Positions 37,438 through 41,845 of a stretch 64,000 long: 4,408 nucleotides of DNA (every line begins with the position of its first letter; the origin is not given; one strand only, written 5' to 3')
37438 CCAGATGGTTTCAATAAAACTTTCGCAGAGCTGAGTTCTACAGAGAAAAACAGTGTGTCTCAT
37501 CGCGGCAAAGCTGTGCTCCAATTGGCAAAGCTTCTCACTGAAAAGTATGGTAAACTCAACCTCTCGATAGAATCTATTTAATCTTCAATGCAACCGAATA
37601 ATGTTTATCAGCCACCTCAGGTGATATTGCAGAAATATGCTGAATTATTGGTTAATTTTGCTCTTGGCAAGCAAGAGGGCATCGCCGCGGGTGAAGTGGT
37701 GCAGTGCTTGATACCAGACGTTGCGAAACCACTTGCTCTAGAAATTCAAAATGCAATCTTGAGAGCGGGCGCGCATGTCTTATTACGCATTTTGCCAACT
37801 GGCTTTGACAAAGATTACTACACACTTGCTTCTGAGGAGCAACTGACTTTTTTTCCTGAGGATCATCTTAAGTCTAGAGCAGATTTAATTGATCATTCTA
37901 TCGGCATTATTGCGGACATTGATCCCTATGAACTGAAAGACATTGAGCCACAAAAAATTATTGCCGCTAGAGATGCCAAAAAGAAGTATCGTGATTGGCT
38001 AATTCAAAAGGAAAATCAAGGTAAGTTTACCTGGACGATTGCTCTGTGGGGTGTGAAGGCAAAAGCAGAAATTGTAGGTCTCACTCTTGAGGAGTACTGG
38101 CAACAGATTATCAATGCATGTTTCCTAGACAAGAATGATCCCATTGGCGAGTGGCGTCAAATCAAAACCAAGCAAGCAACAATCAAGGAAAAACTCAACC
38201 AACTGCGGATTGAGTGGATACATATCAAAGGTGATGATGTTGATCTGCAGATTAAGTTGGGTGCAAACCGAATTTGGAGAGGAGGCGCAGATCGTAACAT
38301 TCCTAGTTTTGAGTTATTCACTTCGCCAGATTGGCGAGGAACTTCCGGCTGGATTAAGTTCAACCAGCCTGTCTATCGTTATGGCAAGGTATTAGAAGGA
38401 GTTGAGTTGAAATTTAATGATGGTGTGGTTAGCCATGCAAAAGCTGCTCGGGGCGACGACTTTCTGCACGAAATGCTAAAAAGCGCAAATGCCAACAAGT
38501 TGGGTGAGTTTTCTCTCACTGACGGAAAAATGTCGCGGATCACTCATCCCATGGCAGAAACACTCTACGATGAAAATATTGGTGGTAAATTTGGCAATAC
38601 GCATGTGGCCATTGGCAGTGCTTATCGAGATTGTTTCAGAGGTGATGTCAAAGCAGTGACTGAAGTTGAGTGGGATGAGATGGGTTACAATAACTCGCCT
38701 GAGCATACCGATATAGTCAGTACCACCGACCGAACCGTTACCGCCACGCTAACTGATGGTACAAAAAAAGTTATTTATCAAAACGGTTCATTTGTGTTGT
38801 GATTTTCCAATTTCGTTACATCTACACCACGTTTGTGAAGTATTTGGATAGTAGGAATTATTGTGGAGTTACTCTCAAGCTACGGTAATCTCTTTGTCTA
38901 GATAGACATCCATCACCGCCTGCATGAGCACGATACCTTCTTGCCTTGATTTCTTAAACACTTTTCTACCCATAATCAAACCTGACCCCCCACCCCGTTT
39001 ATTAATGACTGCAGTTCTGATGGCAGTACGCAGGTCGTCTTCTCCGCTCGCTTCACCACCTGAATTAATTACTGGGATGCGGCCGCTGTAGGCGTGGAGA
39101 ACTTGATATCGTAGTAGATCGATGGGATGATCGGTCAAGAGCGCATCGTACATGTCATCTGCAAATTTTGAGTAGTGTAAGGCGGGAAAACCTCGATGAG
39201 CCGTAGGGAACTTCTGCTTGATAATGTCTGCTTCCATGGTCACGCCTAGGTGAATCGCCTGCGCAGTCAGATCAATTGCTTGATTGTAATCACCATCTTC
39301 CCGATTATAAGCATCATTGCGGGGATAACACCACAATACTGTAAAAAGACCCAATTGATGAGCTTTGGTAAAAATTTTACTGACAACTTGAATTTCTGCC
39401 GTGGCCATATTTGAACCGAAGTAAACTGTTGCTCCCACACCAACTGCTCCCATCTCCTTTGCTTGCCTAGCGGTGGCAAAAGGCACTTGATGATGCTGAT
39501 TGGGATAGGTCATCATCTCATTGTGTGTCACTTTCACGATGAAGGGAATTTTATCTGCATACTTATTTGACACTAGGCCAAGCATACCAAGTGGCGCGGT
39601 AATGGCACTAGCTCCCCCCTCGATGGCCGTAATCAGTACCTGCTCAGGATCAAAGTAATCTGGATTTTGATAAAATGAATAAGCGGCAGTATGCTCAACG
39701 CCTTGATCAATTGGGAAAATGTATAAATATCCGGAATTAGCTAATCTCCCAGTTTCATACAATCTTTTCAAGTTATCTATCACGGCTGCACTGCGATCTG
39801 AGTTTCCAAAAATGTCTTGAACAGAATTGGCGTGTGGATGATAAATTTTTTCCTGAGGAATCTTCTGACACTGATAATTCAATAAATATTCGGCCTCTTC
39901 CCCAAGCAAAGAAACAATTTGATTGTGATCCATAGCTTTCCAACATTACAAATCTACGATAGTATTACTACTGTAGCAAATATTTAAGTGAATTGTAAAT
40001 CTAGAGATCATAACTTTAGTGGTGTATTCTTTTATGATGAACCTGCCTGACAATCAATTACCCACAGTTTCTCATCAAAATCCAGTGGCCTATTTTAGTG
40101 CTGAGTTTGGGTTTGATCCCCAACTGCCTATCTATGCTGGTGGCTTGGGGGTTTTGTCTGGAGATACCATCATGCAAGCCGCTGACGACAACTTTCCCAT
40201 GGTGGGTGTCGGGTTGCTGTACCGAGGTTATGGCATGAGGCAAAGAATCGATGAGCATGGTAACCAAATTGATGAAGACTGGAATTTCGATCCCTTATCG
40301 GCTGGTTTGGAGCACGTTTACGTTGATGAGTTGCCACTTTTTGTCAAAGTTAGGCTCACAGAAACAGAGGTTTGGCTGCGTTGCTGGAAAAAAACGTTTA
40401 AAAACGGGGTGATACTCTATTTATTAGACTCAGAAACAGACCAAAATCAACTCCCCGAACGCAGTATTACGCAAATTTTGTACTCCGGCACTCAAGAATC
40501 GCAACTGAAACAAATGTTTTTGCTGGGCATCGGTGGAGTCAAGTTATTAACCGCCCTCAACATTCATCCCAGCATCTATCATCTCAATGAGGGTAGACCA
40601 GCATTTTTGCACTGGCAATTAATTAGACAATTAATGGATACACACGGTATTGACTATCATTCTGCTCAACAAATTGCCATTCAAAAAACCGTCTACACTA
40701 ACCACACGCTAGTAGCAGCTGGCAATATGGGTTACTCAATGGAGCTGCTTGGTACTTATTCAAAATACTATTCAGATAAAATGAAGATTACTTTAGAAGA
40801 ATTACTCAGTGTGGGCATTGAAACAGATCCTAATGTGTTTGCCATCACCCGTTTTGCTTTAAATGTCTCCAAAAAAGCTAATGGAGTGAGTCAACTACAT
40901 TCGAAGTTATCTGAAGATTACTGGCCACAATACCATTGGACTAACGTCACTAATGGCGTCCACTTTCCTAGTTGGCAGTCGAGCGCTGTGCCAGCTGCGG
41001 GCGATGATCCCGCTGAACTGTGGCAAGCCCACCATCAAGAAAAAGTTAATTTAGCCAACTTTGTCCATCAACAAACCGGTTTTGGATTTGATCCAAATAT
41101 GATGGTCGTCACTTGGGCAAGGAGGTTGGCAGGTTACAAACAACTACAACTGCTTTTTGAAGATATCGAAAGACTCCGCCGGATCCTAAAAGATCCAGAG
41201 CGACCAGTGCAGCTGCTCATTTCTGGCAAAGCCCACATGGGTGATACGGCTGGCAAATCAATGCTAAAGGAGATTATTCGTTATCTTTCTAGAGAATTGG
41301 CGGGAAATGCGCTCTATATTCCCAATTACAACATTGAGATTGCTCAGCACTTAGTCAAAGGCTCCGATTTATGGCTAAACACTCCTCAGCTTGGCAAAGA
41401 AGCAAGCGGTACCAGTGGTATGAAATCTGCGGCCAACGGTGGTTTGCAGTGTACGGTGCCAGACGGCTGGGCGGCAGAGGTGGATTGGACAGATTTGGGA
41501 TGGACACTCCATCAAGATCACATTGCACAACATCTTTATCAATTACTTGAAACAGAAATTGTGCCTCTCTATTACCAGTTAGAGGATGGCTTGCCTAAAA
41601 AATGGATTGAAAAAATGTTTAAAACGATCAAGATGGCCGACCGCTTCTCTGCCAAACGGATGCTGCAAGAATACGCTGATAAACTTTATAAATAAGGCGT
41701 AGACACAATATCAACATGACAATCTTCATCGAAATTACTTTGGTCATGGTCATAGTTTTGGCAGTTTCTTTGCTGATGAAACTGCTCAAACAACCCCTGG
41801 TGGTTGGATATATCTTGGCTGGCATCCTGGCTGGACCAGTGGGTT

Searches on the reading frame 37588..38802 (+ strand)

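Call 68: search_protein_families(library=pfam, proteins=[window:37588-38802:+], max_evalue=0.001)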
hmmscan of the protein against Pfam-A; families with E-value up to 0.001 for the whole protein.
window:37588-38802:+ (404 aa): 1 family
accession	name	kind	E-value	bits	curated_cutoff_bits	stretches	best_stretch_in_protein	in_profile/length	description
PF02073.20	Peptidase_M29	-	3.2e-87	293.4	27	1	14-402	5-406/406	Thermophilic metalloprotease (M29)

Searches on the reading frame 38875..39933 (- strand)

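Call 83: search_protein_families(library=pfam, proteins=[window:38875-39933:-], max_evalue=0.05)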
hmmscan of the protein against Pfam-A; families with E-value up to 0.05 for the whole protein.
window:38875-39933:- (352 aa): 1 family
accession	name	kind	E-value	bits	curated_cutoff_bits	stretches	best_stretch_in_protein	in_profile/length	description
PF01791.15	DeoC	-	4.4e-48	164.3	23.8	1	72-328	3-229/229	DeoC/LacD family aldolase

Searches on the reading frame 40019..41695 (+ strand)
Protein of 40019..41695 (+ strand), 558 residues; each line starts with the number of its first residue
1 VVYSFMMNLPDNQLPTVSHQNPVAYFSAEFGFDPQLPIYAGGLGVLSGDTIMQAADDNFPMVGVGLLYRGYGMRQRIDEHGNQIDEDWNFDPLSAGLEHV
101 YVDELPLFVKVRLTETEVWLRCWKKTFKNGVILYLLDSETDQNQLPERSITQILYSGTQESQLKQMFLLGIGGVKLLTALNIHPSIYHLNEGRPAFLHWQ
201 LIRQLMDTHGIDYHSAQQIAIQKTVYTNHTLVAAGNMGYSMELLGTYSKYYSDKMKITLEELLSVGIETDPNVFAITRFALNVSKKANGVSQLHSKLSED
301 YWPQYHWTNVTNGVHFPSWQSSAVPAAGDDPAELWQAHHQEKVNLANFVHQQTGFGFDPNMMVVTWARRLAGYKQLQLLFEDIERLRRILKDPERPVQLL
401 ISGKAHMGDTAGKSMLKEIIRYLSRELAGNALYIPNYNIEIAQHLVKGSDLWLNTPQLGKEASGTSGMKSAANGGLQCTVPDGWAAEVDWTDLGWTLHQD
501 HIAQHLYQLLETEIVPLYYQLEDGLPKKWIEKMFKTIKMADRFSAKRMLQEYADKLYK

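Call 32: search_protein_families(library=pfam, proteins=[window:40019-41695:+], max_evalue=0.001)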
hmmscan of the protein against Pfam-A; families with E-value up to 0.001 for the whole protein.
window:40019-41695:+ (558 aa): 1 family
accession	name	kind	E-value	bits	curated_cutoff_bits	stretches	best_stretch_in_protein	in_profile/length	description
PF00343.26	Phosphorylase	-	5.4e-32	111.3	27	2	333-488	418-584/713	Carbohydrate phosphorylase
